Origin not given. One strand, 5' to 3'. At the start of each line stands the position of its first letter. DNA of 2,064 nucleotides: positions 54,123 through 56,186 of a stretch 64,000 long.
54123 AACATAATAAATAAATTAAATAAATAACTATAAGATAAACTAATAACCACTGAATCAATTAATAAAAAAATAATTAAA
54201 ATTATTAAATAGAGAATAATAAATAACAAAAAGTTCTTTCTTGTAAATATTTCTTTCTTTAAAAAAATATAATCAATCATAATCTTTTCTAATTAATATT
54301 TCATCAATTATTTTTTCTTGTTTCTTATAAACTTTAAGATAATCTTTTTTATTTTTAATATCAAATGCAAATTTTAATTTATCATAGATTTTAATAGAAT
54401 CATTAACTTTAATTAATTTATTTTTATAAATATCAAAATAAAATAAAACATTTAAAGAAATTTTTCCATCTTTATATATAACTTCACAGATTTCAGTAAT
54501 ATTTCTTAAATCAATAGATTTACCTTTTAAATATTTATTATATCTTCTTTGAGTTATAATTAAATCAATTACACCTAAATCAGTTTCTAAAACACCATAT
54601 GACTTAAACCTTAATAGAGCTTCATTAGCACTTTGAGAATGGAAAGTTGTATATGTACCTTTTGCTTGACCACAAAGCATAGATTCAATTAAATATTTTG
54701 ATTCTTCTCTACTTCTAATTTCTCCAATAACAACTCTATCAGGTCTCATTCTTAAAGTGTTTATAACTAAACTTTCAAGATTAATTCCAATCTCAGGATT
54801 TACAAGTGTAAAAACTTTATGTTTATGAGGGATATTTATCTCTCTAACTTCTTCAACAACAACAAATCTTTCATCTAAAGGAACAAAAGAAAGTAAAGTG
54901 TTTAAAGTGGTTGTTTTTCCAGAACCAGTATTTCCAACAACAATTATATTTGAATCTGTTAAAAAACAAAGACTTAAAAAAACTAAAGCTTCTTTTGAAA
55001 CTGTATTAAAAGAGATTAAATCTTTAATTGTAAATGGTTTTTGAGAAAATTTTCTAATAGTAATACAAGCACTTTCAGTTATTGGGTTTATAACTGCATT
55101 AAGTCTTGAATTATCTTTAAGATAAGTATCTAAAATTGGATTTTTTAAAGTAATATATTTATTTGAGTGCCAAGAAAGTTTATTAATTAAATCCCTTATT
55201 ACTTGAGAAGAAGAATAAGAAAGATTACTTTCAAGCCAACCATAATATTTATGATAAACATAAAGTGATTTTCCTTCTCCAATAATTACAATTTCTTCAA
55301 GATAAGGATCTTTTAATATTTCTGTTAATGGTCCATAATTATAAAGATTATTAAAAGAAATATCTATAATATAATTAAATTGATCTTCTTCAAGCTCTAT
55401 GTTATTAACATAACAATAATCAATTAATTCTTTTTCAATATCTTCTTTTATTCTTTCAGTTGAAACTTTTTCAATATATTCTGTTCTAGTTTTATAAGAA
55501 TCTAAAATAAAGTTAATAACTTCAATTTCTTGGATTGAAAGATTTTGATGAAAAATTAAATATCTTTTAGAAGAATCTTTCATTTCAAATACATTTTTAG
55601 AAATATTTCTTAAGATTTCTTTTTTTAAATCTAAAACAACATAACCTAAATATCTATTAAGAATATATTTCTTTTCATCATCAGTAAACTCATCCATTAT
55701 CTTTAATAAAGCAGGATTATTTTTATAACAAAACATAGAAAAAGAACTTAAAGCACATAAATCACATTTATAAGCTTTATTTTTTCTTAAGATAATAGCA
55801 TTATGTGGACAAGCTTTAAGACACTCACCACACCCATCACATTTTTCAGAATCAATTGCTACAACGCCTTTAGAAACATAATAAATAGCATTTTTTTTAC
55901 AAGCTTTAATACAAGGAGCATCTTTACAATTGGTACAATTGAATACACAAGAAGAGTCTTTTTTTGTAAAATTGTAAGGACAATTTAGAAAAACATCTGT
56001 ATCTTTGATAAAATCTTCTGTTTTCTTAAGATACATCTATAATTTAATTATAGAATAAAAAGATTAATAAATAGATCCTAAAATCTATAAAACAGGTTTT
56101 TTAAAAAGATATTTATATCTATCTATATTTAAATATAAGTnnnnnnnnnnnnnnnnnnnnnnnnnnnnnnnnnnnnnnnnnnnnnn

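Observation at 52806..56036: Tad/archaeal type IV pilus-like module whose secretion ATPase carries an N-terminal 2[4Fe-4S] ferredoxin domain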

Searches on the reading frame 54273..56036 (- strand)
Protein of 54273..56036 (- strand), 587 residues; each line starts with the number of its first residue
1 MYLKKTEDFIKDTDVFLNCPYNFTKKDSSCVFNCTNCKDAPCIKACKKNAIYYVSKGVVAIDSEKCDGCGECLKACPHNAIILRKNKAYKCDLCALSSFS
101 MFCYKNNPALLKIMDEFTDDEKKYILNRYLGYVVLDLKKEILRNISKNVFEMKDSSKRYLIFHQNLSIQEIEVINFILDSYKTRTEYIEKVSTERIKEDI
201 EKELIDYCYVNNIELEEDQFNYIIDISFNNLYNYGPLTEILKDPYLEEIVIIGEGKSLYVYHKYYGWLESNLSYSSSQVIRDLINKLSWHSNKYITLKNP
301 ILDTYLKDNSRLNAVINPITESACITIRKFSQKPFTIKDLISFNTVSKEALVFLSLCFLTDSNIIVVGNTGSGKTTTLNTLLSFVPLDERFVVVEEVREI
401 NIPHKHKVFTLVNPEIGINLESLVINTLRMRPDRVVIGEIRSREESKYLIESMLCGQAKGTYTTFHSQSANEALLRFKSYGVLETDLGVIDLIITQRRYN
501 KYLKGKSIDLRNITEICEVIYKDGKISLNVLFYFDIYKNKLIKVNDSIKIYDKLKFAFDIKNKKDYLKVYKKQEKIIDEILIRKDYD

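Call 3: search_protein_families(library=pfam, proteins=[window:54273-56036:-], max_evalue=0.01)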
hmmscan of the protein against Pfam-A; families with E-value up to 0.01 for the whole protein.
window:54273-56036:- (587 aa): 17 families
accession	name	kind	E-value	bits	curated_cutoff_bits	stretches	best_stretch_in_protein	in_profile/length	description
PF00437.27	T2SSE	-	2.3e-35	122.4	24.9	1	294-498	65-277/370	Type II/IV secretion system protein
PF12837.12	Fer4_6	-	4e-08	33.3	25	1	58-81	1-24/24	4Fe-4S binding domain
PF00037.32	Fer4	-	8.3e-08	32.2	21.1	1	60-81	2-23/24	4Fe-4S binding domain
PF13247.11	Fer4_11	-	3.4e-07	30.8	26.2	1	33-95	9-75/100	4Fe-4S dicluster domain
PF13187.11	Fer4_9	-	5.8e-07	29.9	27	1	33-81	1-52/52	4Fe-4S dicluster domain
PF12838.12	Fer4_7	-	9.6e-07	29.6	27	1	33-80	1-52/52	4Fe-4S dicluster domain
PF25160.1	LdpA_Fe-S-bd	-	5.5e-06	26.5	27.6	1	39-82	6-44/49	LdpA Fe-S cluster-binding domain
PF12797.12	Fer4_2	-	5.5e-05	23.3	24.5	1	58-77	2-21/22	4Fe-4S binding domain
PF14697.11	Fer4_21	-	0.00022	21.8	35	1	33-81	7-57/59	4Fe-4S dicluster domain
PF01580.24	FtsK_SpoIIIE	-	0.00036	20.5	24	1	362-382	40-60/221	FtsK/SpoIIIE family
PF13401.12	AAA_22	-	0.00046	20.9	27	1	361-393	5-37/130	AAA domain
PF13237.11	Fer4_10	-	0.0022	18.3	25.5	1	33-77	8-53/53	4Fe-4S dicluster domain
PF20720.3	nSTAND3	-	0.0049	17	27.2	0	362-401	18-58/155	Novel STAND NTPase 3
PF13484.11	Fer4_16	-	0.005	18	30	0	65-86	1-21/66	4Fe-4S double cluster binding domain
PF16796.11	Microtub_bd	-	0.0055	17.1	27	0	346-380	75-110/155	Microtubule binding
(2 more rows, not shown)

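Call 4: search_protein_families(library=ncbifam, proteins=[window:54273-56036:-], max_evalue=0.01)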
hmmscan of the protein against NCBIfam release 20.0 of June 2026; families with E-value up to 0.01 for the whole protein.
window:54273-56036:- (587 aa): 68 families (the best 25 are shown)
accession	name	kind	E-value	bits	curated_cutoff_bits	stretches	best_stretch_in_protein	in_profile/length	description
NF058587.1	archaellum_moto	equivalog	2.2e-51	175.2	550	1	192-579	105-498/527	archaellum flagellar ATPase motor FlaI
TIGR03819.1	heli_sec_ATPase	hypoth_equivalog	8.9e-43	146.8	373.15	1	230-483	48-303/340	TadA family conjugal transfer-associated ATPase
TIGR02788.1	VirB11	equivalog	4e-40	137.7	249.95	2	350-477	133-262/308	P-type DNA transfer ATPase VirB11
TIGR02782.1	TrbB_P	equivalog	2e-33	116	304.55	1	237-479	14-254/303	P-type conjugative transfer ATPase TrbB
NF053672.1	bindosome_BasE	exception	1.1e-29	103.5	1000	1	152-489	57-400/512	bindosome assembly system ATPase subunit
NF010469.0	PRK13894.1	subfamily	4.9e-28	98.4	508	1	237-525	27-314/320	conjugal transfer ATPase TrbB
NF010425.0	PRK13851.1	equivalog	2.9e-22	79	461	1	352-472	153-275/344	type IV secretion system protein VirB11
NF010475.0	PRK13900.1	equivalog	8.1e-22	77.7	389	1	349-490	148-291/333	type IV secretion system ATPase VirB11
NF041000.1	ATPase_ComGA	equivalog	1.6e-19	70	300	1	351-497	118-263/267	competence type IV pilus ATPase ComGA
NF010407.0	PRK13833.1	subfamily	3.7e-19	69.3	499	1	297-478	79-260/323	conjugal transfer protein TrbB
NF007755.0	PRK10436.1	equivalog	1.3e-13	50.4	617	1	361-499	219-355/465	type II secretion system protein GspE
NF009451.0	PRK12809.1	equivalog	2e-12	46.2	1154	1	21-116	43-139/639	formate-dependent uric acid utilization protein YgfT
TIGR02533.1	type_II_gspE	equivalog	3.1e-12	45.9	630.25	1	363-484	245-363/486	type II secretion system ATPase GspE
TIGR02538.1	type_IV_pilB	equivalog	1.1e-11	44.1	675.65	1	364-499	319-452/564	type IV-A pilus assembly ATPase PilB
NF053534.1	T4PilAsmATPsTfpB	equivalog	2.6e-11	42.6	850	1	359-483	334-455/584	type IV pilus assembly ATPase TfpB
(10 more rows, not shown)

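Call 8: find_homologous_proteins(query=window:54273-56036:-, max_evalue=1e-10)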
Query window:54273-56036:- (587 aa): 3616 proteins with E <= 1e-10 among 8000 candidates; the best 120 are listed.
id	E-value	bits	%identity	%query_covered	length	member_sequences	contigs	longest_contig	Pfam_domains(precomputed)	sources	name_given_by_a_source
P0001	0.0e+0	1285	98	100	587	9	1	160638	PF14697.12,PF00437.27,PF12837.13,PF13247.12,PF00037.33,PF12838.13,PF25160.2,PF13187.12,PF27713.1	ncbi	-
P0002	0.0e+0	1121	84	100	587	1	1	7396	PF00437.27,PF12837.13,PF13247.12,PF00037.33,PF12838.13,PF13187.12,PF27713.1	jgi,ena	-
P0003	0.0e+0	1054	79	99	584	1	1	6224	PF00437.27,PF12837.13,PF13247.12,PF00037.33,PF12838.13,PF13187.12,PF27713.1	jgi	-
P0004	6.1e-297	1004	76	99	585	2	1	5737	PF14697.12,PF00437.27,PF12797.13,PF12837.13,PF13247.12,PF00037.33,PF12838.13,PF25160.2,PF13237.12,PF13187.12,PF27713.1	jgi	jgi:Flp pilus assembly CpaF family ATPase/ferredoxin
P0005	1.1e-291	987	75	99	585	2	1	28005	PF00437.27,PF12797.13,PF12837.13,PF13247.12,PF00037.33,PF12838.13,PF13187.12,PF27713.1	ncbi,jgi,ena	-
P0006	3.1e-289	979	75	99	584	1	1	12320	PF00437.27,PF12837.13,PF13247.12,PF00037.33,PF12838.13,PF27713.1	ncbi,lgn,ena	-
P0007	1.7e-243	828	64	97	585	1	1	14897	PF00437.27,PF12335.14,PF12837.13,PF13247.12,PF00037.33,PF25160.2,PF27713.1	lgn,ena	-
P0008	2.2e-233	794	62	98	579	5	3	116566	PF00437.27,PF12797.13,PF12837.13,PF13247.12,PF00037.33,PF12838.13,PF25160.2,PF27713.1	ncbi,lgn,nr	ncbi:MAG: ATPase, T2SS/T4P/T4SS family [Candidatus ainarchaeum sp.]|nr:ATPase, T2SS/T4P/T4SS family 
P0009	2.2e-229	781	61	96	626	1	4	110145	PF14697.12,PF00437.27,PF12837.13,PF13247.12,PF00037.33,PF12838.13,PF25160.2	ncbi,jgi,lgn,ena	-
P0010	5.8e-226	770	61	96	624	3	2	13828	PF00437.27,PF12797.13,PF12837.13,PF13247.12,PF00037.33,PF12838.13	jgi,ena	-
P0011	1.4e-224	765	61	96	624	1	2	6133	PF00437.27,PF12837.13,PF13247.12,PF00037.33,PF12838.13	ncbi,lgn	-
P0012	2.8e-224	764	62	94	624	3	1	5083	PF00437.27,PF12797.13,PF12837.13,PF13247.12,PF00037.33,PF12838.13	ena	-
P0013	1.4e-222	759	61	97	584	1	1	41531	PF00437.27,PF12837.13,PF13247.12,PF00037.33,PF12838.13,PF27713.1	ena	-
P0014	8.4e-222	756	59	96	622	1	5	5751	PF14697.12,PF00437.27,PF12797.13,PF12837.13,PF13247.12,PF00037.33,PF12838.13,PF25160.2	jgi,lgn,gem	-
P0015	1.5e-221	755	60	98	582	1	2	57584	PF00437.27,PF12837.13,PF13247.12,PF00037.33,PF12838.13,PF27713.1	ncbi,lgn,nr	ncbi:MAG: ATPase, T2SS/T4P/T4SS family [Candidatus ainarchaeum sp.]|nr:ATPase, T2SS/T4P/T4SS family 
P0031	3.9e-194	665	54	98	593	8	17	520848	PF00437.27,PF13247.12,PF12838.13,PF27713.1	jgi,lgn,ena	jgi:Flp pilus assembly CpaF family ATPase/Fe-S-cluster-containing hydrogenase component 2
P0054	1.2e-133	465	42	94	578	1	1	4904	PF00437.27,PF12837.13,PF13247.12,PF00037.33,PF12838.13,PF13187.12,PF27713.1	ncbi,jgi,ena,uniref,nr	ncbi:MAG: hypothetical protein DRO04_00915 [Candidatus Iainarchaeum archaeon]|uniref:4Fe-4S ferredox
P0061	1.3e-118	415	39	96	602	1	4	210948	PF00437.27,PF12838.13,PF27713.1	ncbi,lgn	-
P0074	6.2e-111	390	39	98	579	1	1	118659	PF00437.27,PF12837.13,PF13247.12,PF00037.33,PF12838.13,PF27713.1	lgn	-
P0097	2.6e-100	355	35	95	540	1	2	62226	PF00437.27,PF12837.13,PF13247.12,PF13484.12,PF12838.13,PF13534.12,PF12800.13,PF12797.13,PF00037.33,PF25160.2,PF13237.12,PF13187.12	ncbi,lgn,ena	-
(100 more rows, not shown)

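Call 19: find_encoding_contigs(protein=P0001, flank=10000, max_places=2)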
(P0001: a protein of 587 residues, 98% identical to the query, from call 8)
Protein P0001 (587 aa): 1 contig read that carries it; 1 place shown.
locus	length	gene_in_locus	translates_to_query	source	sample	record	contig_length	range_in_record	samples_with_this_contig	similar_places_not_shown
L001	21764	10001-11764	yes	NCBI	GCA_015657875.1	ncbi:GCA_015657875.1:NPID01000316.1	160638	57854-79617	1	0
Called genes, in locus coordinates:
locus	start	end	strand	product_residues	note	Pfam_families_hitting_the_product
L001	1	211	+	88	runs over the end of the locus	PF02643:DUF192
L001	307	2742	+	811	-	PF00801:PKD (faint)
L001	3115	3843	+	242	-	PF00252:Ribosomal_L16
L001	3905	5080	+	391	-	PF01555:N6_N4_Mtase (faint), PF01170:UPF0020 (weak)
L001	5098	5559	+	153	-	PF00334:NDK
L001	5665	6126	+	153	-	-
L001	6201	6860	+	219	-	PF00702:Hydrolase, PF13419:HAD_2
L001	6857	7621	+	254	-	PF03848:TehB, PF13489:Methyltransf_23, PF02353:CMAS, PF08003:Methyltransf_9, PF13847:Methyltransf_31, PF08241:Methyltransf_11, PF08242:Methyltransf_12, PF13649:Methyltransf_25, +3 more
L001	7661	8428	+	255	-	-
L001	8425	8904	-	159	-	PF03479:PCC (weak)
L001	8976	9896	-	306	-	PF13793:Pribosyltran_N, PF14572:Pribosyl_synth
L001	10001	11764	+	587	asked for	PF12838:Fer4_7 (weak), PF13187:Fer4_9 (weak), PF13247:Fer4_11 (weak), PF14697:Fer4_21 (weak), PF25160:LdpA_Fe-S-bd (weak), PF00037:Fer4, PF12837:Fer4_6, PF00437:T2SSE, +1 more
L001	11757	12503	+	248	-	-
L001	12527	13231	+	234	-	PF00482:T2SSF (weak)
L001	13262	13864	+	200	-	PF09335:VTT_dom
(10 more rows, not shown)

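Call 21: find_encoding_contigs(protein=P0061, flank=10000, max_places=1)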
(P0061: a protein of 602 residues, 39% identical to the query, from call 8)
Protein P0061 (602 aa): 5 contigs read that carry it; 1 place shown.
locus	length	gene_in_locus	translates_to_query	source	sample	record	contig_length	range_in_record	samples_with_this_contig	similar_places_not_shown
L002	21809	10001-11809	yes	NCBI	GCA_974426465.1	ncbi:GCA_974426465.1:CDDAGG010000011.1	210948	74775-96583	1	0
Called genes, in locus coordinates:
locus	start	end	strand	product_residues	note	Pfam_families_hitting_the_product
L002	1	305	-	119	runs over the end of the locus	PF07760:DUF1616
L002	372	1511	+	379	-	PF01266:DAO (faint), PF01494:FAD_binding_3, PF03486:HI0933_like (faint), PF05834:Lycopene_cycl (weak), PF07992:Pyr_redox_2 (faint), PF13450:NAD_binding_8 (weak)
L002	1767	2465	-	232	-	PF01255:Prenyltransf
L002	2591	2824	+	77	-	-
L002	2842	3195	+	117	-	PF02643:DUF192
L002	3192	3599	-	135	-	-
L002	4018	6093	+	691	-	-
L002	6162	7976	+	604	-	-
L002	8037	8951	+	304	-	PF06745:ATPase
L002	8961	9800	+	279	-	PF13197:DUF4013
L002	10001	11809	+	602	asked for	PF12838:Fer4_7 (faint), PF00437:T2SSE, PF27713:UCP018868 (weak)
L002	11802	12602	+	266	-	PF00482:T2SSF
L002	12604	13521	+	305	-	PF00482:T2SSF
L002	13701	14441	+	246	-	PF09754:PAC2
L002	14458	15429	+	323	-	-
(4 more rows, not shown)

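Call 22: find_encoding_contigs(protein=P0097, flank=10000, max_places=1)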
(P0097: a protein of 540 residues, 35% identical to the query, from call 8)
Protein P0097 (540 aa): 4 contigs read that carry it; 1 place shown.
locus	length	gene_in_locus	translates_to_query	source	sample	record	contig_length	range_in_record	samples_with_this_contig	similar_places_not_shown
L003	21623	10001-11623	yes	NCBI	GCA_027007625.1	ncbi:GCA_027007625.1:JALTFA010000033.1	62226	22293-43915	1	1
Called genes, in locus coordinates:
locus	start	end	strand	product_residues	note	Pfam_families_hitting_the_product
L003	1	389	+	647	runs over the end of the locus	PF00437:T2SSE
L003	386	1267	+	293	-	PF00482:T2SSF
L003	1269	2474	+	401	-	PF00482:T2SSF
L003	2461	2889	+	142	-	-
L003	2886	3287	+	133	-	-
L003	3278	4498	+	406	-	-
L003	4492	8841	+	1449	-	PF07622:DUF1583 (faint), PF13385:Laminin_G_3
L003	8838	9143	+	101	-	PF02643:DUF192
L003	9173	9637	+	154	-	PF01850:PIN (weak)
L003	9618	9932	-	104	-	-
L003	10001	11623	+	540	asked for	PF12797:Fer4_2 (faint), PF12838:Fer4_7 (weak), PF13187:Fer4_9 (weak), PF13247:Fer4_11, PF25160:LdpA_Fe-S-bd (weak), PF00037:Fer4, PF12837:Fer4_6 (weak), PF00437:T2SSE, +4 more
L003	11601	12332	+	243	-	PF00482:T2SSF (weak)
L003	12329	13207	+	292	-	PF00482:T2SSF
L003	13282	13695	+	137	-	-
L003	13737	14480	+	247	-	PF09754:PAC2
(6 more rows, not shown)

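Call 23: find_encoding_contigs(protein=P0031, flank=10000, max_places=1)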
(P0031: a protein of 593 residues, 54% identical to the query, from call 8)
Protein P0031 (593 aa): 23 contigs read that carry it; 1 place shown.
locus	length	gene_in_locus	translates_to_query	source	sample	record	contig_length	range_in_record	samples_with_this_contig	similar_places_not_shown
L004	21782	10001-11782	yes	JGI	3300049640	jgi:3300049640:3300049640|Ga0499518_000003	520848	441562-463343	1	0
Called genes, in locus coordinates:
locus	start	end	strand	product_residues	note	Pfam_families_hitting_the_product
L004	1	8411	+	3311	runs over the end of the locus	-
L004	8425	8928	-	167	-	PF03479:PCC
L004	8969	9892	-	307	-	PF13793:Pribosyltran_N, PF14572:Pribosyl_synth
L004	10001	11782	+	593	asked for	PF12838:Fer4_7 (weak), PF13247:Fer4_11, PF00437:T2SSE, PF27713:UCP018868 (weak)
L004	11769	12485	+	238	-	PF00482:T2SSF (weak)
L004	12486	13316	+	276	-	PF00482:T2SSF (weak)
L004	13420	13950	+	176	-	PF09335:VTT_dom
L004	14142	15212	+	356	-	PF21088:MS_channel_1st, PF00924:MS_channel_2nd, PF21082:MS_channel_3rd (weak)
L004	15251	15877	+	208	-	PF13489:Methyltransf_23, PF13649:Methyltransf_25, PF13847:Methyltransf_31, PF08241:Methyltransf_11, PF08242:Methyltransf_12 (weak)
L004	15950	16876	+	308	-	-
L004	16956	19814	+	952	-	PF00133:tRNA-synt_1, PF09334:tRNA-synt_1g (weak), PF13603:tRNA-synt_1_2 (faint), PF09334:tRNA-synt_1g (weak), PF08264:Anticodon_1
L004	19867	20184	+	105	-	-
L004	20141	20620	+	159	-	-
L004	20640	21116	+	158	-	-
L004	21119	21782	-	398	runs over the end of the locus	PF01926:MMR_HSR1, PF02421:FeoB_N (weak), PF08438:YGR210-like_G4, PF02824:TGS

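Call 24: find_related_loci(query=A1, collection=genome_contigs, flank=10000)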
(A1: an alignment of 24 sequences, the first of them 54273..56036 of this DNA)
Query A1 (587 aa) in genome_contigs; peptide patterns used: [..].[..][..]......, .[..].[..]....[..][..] (x = any residue, [..] = any of these).
600 stretches matched a pattern (row limit reached: there are more); 569 encode a relative of the query (tblastn E <= 1e-3); the best 80 are kept; 80 distinct loci.
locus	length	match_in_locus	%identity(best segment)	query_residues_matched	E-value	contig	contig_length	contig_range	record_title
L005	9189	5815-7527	56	1-576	0e+0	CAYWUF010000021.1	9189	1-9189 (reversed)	MAG TPA_asm: uncultured archaeon isolate SRP192927_co2_630 genome assembly, contig: NODE_15192_length_9189_cov_11.029012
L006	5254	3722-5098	36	127-574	1e-98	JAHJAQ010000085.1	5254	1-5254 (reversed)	MAG: Candidatus Micrarchaeota archaeon isolate Modern_marine.mb.22 Modern_marine.mb.22_k141_1460348, whole genome shotgu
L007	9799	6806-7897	45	204-569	1e-91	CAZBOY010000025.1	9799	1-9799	MAG TPA_asm: Candidatus Woesearchaeota archaeon isolate SRP178699_co2_446 genome assembly, contig: NODE_7030_length_9799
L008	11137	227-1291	41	166-519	6e-90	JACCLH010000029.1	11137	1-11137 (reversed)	MAG: Candidatus Micrarchaeota archaeon isolate Sv348 k141_1933088, whole genome shotgun sequence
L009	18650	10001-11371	38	126-574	9e-89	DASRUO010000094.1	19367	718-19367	MAG TPA_asm: archaeon isolate SMAG_U8114 k141_1512050, whole genome shotgun sequence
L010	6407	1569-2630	44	159-519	1e-87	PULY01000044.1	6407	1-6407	MAG: Candidatus Iainarchaeum archaeon isolate B1Sed10_29 B1-Sed10-C19173, whole genome shotgun sequence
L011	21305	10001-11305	38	122-559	8e-87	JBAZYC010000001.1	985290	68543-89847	MAG: archaeon isolate SO_2017_GW1_71 NODE_17_length_985290_cov_1.729804_OW334_2017, whole genome shotgun sequence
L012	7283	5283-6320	42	178-525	2e-85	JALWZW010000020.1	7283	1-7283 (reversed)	MAG: Candidatus Micrarchaeota archaeon isolate T2_metabat1_scaf2bin.174 T2_NODE_16935_length_7283_cov_1.669927, whole ge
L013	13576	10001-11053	37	213-556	6e-61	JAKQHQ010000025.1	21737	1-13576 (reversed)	MAG: archaeon isolate USDE_metabat.173 k141_465099, whole genome shotgun sequence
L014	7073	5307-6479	32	182-564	5e-58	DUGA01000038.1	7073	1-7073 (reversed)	MAG TPA_asm: Candidatus Woesearchaeota archaeon isolate UBA10200 contig_197744, whole genome shotgun sequence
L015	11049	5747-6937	33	188-585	3e-56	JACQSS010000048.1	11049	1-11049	MAG: Candidatus Woesearchaeota archaeon isolate NC_groundwater_1391_Ag_S-0.2um_48_40 S_p2_S4_coassembly_k141_2770843, wh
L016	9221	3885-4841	37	231-541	1e-54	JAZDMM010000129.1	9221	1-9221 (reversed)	MAG: Candidatus Micrarchaeota archaeon isolate MEGAHIT-group-0.651 k141_5247897, whole genome shotgun sequence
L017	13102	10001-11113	30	217-585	1e-53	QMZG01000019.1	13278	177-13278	MAG: Candidatus Altiarchaeales archaeon isolate B80_G16 B80_Guay16_scaffold_02968, whole genome shotgun sequence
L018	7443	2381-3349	36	226-541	5e-52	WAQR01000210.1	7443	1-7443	MAG: Candidatus Hydrothermarchaeota archaeon isolate S146_76_esom k151_612296, whole genome shotgun sequence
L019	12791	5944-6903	35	230-543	2e-51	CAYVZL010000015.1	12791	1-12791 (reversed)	MAG TPA_asm: Candidatus Micrarchaeota archaeon isolate binchicken_co266_294 genome assembly, contig: NODE_8543_length_12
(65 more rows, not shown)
